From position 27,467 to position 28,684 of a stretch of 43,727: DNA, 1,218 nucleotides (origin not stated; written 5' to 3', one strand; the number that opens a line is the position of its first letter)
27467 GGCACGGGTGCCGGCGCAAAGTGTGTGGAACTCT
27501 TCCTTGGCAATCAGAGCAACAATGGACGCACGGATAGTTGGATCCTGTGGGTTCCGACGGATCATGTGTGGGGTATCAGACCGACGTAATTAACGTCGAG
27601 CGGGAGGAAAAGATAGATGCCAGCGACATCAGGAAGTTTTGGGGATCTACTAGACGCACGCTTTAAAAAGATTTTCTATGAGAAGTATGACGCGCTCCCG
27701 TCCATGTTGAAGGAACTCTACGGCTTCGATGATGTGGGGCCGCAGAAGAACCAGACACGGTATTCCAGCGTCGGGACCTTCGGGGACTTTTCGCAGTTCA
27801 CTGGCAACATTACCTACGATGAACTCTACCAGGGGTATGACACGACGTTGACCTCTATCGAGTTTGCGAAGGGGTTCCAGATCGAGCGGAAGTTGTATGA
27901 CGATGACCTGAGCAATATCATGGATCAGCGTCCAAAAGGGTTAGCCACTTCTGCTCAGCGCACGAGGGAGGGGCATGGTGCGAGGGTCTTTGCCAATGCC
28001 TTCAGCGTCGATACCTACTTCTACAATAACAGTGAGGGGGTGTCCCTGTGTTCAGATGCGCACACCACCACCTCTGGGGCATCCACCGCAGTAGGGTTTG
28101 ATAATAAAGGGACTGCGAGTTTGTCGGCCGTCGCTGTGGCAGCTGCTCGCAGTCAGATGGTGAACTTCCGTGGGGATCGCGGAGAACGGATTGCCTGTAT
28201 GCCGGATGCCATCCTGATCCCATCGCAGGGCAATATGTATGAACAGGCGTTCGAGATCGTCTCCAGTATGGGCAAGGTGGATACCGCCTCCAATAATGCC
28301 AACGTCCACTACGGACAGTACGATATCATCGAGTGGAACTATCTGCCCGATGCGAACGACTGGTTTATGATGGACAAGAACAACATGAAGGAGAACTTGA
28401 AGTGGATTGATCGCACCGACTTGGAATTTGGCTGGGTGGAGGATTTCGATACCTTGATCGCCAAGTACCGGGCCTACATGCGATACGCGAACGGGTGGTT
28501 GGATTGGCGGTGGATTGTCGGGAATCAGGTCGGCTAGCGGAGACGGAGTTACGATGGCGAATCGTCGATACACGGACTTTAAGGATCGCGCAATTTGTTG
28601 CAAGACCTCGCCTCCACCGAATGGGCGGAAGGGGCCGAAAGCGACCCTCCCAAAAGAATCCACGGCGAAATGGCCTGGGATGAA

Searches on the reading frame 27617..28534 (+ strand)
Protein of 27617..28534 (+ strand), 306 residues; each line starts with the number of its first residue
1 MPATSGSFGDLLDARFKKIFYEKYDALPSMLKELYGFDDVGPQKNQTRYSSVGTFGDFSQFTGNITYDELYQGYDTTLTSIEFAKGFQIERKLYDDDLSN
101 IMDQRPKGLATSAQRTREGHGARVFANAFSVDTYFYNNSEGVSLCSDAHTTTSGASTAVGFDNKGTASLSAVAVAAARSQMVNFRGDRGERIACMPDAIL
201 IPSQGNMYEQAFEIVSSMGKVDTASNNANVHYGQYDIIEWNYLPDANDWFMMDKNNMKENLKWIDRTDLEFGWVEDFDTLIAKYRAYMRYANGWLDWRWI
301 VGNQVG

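Call 56: search_protein_families(library=phrogs, proteins=[window:27617-28534:+], max_evalue=0.001)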
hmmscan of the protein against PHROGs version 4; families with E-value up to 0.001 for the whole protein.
window:27617-28534:+ (306 aa): 4 families
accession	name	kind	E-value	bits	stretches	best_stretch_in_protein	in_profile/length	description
phrog_4523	-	head and packaging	2e-12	47.7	1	4-304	357-642/644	major head and protease protein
phrog_371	-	head and packaging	5.8e-11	43.2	1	166-243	232-303/303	major head protein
phrog_29592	-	unknown function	4.4e-07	29.5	1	159-256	731-833/893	-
phrog_133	-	head and packaging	7.5e-07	29.1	1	5-301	380-663/668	head maturation protease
